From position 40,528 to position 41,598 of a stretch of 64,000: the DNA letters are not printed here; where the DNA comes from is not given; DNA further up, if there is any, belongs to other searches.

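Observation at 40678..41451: Free-standing gene with two degenerate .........-like motifs directly upstream of ftsZ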

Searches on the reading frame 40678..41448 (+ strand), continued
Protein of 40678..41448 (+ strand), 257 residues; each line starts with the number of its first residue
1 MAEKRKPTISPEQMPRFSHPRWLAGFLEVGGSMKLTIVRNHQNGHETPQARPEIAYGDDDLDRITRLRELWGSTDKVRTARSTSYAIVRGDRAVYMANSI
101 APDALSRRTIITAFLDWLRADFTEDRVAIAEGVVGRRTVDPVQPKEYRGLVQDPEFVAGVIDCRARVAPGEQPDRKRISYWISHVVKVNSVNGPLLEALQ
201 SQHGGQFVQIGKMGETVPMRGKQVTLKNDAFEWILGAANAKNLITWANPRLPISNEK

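Call 33: search_solved_structures(query=A3, max_evalue=1, show_alignments=3)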
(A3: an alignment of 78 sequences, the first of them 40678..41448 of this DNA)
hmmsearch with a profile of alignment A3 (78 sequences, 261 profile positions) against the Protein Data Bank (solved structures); distinct sequences matched with E-value up to 1: 56.
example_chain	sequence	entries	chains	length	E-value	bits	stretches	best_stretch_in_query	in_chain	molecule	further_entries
36of_A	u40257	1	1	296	1.4e-07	34.1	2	154-210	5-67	aHE15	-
4z1x_A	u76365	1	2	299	3.8e-07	32.7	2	153-248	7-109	LAGLIDADG endonuclease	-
4efj_A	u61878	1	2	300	3.8e-07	32.7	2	153-248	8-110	LAGLIDADG endonuclease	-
5thg_A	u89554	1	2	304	0.00016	24.1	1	17-84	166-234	I-OnuI_e-hCCR5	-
4yit_A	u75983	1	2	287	0.00019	23.9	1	153-205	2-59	Meganuclease I-AabMI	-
12fk_A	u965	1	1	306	0.0002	23.8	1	153-253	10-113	aHE31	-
11qf_A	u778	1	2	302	0.00023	23.6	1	147-212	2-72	I-PnoMI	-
4lq0_A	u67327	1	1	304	0.00072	22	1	156-210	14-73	LAGLIDADG homing endonuclease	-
5t2h_A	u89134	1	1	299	0.00085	21.7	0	23-90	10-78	I-OnuI_e-hTCRa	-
5v0q_A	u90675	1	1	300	0.0009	21.7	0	19-84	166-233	I-OnuI_e-vHIVInt_v1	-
6uvw_A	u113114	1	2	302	0.0011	21.3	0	18-90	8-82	I-OnuI-e-Therm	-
6uwj_A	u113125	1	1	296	0.0013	21.2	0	23-90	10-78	I-OnuI-e-Therm-hChr11v2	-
6uwg_A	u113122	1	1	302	0.0026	20.1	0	18-90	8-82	I-OnuI-e-Therm-E178D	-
6uw0_A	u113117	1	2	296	0.0034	19.8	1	23-96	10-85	I-OnuI-e-Therm-bCtxA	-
5t8d_A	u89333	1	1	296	0.0036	19.7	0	19-84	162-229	I-OnuI_e-vHIVInt_v2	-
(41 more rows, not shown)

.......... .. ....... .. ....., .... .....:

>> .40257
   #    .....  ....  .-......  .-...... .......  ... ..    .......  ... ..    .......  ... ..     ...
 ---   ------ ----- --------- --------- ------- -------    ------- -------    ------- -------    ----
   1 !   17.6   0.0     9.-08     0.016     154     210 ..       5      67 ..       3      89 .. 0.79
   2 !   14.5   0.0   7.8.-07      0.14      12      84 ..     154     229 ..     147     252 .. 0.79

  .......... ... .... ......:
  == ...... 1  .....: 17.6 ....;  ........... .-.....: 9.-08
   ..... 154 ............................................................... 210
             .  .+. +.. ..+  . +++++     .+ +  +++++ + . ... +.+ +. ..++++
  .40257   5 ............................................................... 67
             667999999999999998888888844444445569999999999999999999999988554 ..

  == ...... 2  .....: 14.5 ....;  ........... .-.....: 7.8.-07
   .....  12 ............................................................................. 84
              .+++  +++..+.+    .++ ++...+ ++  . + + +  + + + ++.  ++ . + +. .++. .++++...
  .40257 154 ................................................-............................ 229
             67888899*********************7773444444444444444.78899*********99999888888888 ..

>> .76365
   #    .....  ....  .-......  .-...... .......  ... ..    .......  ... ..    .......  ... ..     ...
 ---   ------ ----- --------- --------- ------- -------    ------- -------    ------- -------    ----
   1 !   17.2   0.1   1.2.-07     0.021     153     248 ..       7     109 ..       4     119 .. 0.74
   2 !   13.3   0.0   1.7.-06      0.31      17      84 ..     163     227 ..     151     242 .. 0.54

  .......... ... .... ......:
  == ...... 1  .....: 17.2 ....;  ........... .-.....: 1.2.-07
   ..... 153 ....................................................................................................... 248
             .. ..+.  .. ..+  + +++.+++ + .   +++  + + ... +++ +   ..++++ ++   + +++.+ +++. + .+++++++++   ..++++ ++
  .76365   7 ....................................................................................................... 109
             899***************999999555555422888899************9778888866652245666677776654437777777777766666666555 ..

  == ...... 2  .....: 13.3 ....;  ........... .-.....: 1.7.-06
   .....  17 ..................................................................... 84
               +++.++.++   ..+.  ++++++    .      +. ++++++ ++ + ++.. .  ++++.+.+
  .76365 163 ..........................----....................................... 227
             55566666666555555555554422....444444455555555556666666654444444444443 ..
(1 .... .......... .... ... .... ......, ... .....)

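Call 43: find_related_loci(query=A4, collection=metagenome_contigs, flank=10000)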
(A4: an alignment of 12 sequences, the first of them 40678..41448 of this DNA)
Query A4 (257 aa) in metagenome_contigs; peptide patterns used: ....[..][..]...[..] (x = any residue, [..] = any of these).
240 stretches matched a pattern; 3 encode a relative of the query (tblastn E <= 1e-3); 3 distinct loci.
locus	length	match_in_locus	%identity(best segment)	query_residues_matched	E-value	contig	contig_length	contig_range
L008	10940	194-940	40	1-255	9e-52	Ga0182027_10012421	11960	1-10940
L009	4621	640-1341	28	9-245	5e-26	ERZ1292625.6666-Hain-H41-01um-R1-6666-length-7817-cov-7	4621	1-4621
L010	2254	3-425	32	108-245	2e-16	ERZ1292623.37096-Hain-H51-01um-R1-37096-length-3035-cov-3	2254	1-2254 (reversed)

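Call 44: find_encoding_contigs(protein=P0009, flank=10000, max_places=4)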
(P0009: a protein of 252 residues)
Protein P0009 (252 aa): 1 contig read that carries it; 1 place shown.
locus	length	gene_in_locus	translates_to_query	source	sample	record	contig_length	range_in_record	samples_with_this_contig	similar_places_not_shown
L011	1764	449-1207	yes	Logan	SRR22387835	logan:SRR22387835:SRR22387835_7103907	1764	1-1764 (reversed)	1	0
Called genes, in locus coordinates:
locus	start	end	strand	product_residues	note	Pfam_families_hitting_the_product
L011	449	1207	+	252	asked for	-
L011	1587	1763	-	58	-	?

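Call 45: find_homologous_proteins(query=A3, max_evalue=0.00001)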
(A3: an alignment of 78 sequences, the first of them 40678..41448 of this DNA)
Query A3 (78 sequences) (257 aa, profile of the alignment): 7 proteins with E <= 0.00001 among 6983 candidates.
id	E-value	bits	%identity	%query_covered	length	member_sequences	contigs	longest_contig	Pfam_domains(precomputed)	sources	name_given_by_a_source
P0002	3.7e-79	284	64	100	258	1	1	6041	-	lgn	-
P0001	3.6e-77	277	93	100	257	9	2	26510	-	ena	-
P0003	5.8e-75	270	58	99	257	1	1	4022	-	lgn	-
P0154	1.8e-73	265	42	99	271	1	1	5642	-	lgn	-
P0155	2.7e-68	248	30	92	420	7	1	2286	-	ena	-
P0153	5.8e-62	227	24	82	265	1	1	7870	-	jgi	jgi:hypothetical protein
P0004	4.8e-57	211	58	87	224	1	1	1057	-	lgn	-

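Call 48: search_protein_families(library=pfam, proteins=[L008:981-1484:+, L008:2909-3532:-, L008:5298-5885:-, L008:6131-6961:-, L008:6971-7999:-, L008:8006-9151:-, L008:9042-10352:-, L009:1575-2327:+, L009:2494-3189:+, L008:1645-1989:-], max_evalue=0.001)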
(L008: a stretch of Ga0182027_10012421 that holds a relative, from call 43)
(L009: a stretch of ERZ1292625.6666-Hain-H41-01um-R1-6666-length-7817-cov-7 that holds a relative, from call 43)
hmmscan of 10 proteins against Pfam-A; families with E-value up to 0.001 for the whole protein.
L008:981-1484:+ (167 aa): 1 family
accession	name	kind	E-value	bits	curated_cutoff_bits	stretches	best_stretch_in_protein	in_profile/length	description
PF07963.17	N_methyl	-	6.1e-07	29.2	21.2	1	22-46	3-27/27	Prokaryotic N-terminal methylation motif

L008:2909-3532:- (207 aa): 1 family
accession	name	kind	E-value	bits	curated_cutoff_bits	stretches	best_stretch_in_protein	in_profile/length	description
PF02698.23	DUF218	-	1.3e-19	70.9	27.6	1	7-153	1-110/133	DUF218 domain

L008:5298-5885:- (195 aa): 0 families

L008:6131-6961:- (276 aa): 8 families
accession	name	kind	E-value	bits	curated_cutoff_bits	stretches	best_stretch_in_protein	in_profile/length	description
PF13649.12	Methyltransf_25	-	6.8e-12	46.4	27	1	51-148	2-97/97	Methyltransferase domain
PF08241.18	Methyltransf_11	-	1.6e-11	45.1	21.2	1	51-151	1-94/95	Methyltransferase domain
PF13847.12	Methyltransf_31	-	4.6e-11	43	27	1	49-156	6-113/145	Methyltransferase domain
PF08242.18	Methyltransf_12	-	4.6e-09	37.3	30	1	51-149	1-97/98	Methyltransferase domain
PF13489.12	Methyltransf_23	-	2.5e-08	34.3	27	1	41-211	17-162/164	Methyltransferase domain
PF01209.24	Ubie_methyltran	-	1.7e-07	31.3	20.1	1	8-149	11-148/233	ubiE/COQ5 methyltransferase family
PF00891.24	Methyltransf_2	-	1e-05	25.4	22.3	1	49-109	65-123/210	O-methyltransferase domain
PF05175.20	MTS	-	0.00018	21.6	23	1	38-113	21-97/170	Methyltransferase small domain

L008:6971-7999:- (342 aa): 1 family
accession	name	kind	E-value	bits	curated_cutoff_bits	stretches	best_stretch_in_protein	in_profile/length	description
PF00152.25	tRNA-synt_2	-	1.7e-32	113.2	25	1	15-337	13-306/308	tRNA synthetases class II (D, K and N)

L008:8006-9151:- (381 aa): 0 families

L008:9042-10352:- (436 aa): 2 families
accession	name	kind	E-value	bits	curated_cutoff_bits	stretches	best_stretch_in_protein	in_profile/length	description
PF00587.30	tRNA-synt_2b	-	3e-33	115.8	29.3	1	115-327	1-177/179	tRNA synthetase class II core domain (G, H, P, S and T)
PF03129.25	HGTP_anticodon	-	6.8e-12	45.8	21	1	346-433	2-88/94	Anticodon binding domain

L009:1575-2327:+ (250 aa): 1 family
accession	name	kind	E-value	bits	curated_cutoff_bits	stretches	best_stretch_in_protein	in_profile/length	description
PF13424.12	TPR_12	-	0.00017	22.1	30.1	0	152-222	5-74/77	Tetratricopeptide repeat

L009:2494-3189:+ (231 aa): 1 family
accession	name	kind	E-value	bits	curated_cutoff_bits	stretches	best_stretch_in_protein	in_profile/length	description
PF01832.25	Glucosaminidase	-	3.7e-06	28.1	30.2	1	126-227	2-120/123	Mannosyl-glycoprotein endo-beta-N-acetylglucosaminidase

L008:1645-1989:- (114 aa): 0 families

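Call 52: find_related_loci(query=A4, collection=viral_contigs, flank=10000)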
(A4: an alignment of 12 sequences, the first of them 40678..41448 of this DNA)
Query A4 (257 aa) in viral_contigs; peptide patterns used: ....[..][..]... (x = any residue, [..] = any of these).
51 stretches matched a pattern, but none encodes a relative of the query by tblastn (E <= 1e-3).

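Call 53: find_encoding_contigs(protein=P0153, flank=10000, max_places=3)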
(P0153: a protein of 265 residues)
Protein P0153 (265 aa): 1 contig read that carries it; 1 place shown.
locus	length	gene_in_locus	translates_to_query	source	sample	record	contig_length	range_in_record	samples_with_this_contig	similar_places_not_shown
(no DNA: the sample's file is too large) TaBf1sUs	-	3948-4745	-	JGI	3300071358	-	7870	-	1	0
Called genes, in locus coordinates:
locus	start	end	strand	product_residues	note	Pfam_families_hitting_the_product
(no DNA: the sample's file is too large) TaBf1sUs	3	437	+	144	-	?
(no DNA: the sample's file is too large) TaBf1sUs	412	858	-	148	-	PF02823:ATP-synt_DE_N, PF00401:ATP-synt_DE (weak)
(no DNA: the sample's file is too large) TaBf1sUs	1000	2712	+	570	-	-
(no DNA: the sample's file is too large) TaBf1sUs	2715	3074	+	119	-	PF20393:Pro_CA_2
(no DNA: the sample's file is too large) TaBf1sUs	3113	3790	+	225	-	-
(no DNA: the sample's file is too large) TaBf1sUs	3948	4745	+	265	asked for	-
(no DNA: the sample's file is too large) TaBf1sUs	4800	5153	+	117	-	-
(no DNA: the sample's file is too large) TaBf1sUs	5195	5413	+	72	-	-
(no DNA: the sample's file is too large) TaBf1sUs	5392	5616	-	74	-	PF15919:HicB_lk_antitox (weak)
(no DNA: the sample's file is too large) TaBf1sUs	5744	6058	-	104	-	-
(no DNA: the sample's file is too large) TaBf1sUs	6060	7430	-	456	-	PF02874:ATP-synt_ab_N, PF00006:ATP-synt_ab, PF22919:ATP-synt_VA_C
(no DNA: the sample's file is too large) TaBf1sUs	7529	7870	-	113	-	?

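Call 54: find_encoding_contigs(protein=P0154, flank=10000, max_places=3)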
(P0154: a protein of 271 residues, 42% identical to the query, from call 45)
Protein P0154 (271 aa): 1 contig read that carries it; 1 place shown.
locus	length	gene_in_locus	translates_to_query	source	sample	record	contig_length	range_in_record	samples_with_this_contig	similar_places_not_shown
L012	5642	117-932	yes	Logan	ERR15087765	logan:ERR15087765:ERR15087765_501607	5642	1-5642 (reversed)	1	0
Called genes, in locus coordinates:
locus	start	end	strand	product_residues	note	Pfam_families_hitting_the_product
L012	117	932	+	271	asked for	-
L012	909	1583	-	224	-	-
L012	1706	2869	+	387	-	PF00575:S1 (weak), PF23459:S1_RRP5 (faint), PF18614:RNase_II_C_S1 (faint), PF00575:S1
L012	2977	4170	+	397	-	PF00154:RecA_N (weak), PF13481:AAA_25, PF03796:DnaB_C (faint), PF06745:ATPase, PF23442:DUF7125, PF13541:ChlI (weak), PF05362:Lon_C (weak)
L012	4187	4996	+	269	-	PF01850:PIN (weak)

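Call 55: search_protein_families(library=phrogs, proteins=[window:40678-41448:+, P0033, P0009, P0153], max_evalue=0.01)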
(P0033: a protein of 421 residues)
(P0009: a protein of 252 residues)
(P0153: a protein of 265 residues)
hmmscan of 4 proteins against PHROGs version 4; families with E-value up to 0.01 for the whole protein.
window:40678-41448:+ (257 aa): 1 family
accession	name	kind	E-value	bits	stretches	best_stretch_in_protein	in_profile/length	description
phrog_5046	-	DNA, RNA and nucleotide metabolism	0.00023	22.4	1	21-117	9-109/161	HNH endonuclease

P0033 (421 aa): 1 family
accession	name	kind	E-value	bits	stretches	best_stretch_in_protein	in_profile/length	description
phrog_5046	-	DNA, RNA and nucleotide metabolism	3.6e-08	34.8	1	163-268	9-111/161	HNH endonuclease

P0009 (252 aa): 1 family
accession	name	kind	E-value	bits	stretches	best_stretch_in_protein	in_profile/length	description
phrog_5046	-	DNA, RNA and nucleotide metabolism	3e-07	31.8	1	150-205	9-64/161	HNH endonuclease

P0153 (265 aa): 1 family
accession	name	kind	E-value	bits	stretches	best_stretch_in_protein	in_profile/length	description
phrog_5046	-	DNA, RNA and nucleotide metabolism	6.8e-06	27.4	1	156-252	7-98/161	HNH endonuclease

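Call 56: search_protein_families(library=padloc, proteins=[window:40678-41448:+, P0033, P0009, P0153], max_evalue=0.01)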
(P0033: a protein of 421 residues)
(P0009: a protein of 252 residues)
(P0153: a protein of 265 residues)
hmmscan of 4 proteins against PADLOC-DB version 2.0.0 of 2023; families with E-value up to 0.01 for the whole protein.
window:40678-41448:+ (257 aa): 0 families

P0033 (421 aa): 0 families

P0009 (252 aa): 1 family
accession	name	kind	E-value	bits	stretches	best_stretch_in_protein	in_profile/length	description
PDLC03695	HEase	-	0.0016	16.6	0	144-200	91-145/192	homing endonuclease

P0153 (265 aa): 0 families

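Call 74: search_protein_families(library=pfam, proteins=[L007:4290-5345:-, L007:7377-8390:-, L003:4585-4902:+], max_evalue=0.001)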
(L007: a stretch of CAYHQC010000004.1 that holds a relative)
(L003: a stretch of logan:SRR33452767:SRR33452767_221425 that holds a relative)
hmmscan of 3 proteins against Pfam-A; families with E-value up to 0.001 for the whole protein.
L007:4290-5345:- (352 aa): 1 family
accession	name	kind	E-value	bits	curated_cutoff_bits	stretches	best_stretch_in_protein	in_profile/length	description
PF05144.20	Phage_CRI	-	1.2e-06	28.9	21.7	1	7-220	1-220/232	Replication-associated protein G2P N-terminal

L007:7377-8390:- (338 aa): 1 family
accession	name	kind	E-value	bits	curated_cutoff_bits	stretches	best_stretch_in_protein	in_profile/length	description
PF00589.27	Phage_integrase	-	1.1e-33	116.9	27.1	1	106-279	3-170/172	Phage integrase family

L003:4585-4902:+ (106 aa): 0 families

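Call 81: predict_structure(alignment_id=A8)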
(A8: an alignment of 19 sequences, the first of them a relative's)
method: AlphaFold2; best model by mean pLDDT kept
length: 420 residues; sequences in the alignment: 19
mean_pLDDT: 88.0   pTM: 0.61
mean pLDDT of the five models: 88.0, 86.8, 86.1, 86.1, 85.8
residues with pLDDT >= 90: 292; 70-90: 90; 50-70: 16; < 50: 22
segments of 3 or more residues with pLDDT < 50: 1-21
pLDDT, mean of each block of 10 residues (from residue 1): 36 35 81 96 94 95 94 95 89 96 93 93 96 91 92 97 96 84 97 97 96 87 95 93 94 76 81 94 89 89 92 92 89 69 92 94 93 86 90 94 91 70
secondary structure, 60 per line:
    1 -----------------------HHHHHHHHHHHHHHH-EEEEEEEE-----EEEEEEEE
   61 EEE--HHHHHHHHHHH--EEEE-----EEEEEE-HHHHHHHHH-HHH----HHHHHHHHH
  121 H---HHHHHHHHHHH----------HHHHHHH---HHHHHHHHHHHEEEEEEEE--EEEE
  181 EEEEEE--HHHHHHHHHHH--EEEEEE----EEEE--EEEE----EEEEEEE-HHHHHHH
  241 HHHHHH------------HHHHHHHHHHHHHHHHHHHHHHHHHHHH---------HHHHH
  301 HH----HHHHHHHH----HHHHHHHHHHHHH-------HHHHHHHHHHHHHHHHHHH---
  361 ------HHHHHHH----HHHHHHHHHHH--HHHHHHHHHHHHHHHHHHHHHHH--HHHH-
elements in order: H24-38 E40-47 E53-63 H66-76 E79-82 E88-93 H95-103 H112-121 H125-135 H146-152 H156-166 E167-174 E177-186 H189-199 E202-207 E212-215 E218-221 E226-232 H234-246 H259-286 H296-302 H307-314 H319-331 H339-357 H367-373 H378-388 H391-413 H416-419

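Call 90: list_cluster_members(proteins=[P0006, P0007, P0010, P0011, P0013, P0015, P0017, P0020, P0044, P0100])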
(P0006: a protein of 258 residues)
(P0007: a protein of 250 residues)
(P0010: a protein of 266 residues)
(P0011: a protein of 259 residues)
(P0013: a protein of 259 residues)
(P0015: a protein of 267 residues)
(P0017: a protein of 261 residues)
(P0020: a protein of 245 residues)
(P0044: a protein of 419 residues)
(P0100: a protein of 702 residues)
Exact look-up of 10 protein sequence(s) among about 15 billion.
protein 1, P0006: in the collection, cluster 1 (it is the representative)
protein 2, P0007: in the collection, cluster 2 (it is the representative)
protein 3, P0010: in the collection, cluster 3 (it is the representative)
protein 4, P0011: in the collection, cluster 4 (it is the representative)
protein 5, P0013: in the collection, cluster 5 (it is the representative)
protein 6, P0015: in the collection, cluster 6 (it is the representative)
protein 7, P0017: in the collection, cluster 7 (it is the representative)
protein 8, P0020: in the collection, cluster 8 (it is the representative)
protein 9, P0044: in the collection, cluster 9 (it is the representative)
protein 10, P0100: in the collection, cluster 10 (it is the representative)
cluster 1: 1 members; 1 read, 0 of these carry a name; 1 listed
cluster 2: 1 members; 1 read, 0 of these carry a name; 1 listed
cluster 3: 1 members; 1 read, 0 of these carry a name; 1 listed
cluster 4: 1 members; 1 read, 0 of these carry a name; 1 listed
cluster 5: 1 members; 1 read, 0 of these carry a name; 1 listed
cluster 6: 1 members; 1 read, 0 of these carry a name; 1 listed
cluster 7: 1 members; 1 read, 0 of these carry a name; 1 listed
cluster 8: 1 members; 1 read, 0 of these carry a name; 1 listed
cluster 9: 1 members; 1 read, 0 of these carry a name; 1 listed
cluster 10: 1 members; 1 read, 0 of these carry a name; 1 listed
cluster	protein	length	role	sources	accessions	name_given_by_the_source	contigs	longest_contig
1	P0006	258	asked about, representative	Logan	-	-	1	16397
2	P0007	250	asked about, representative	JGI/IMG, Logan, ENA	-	-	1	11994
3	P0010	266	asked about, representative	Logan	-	-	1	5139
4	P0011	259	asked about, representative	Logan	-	-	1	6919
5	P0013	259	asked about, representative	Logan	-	-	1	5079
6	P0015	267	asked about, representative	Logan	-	-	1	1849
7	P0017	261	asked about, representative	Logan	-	-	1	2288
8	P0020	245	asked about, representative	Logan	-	-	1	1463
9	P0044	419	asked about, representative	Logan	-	-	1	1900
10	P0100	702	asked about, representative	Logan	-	-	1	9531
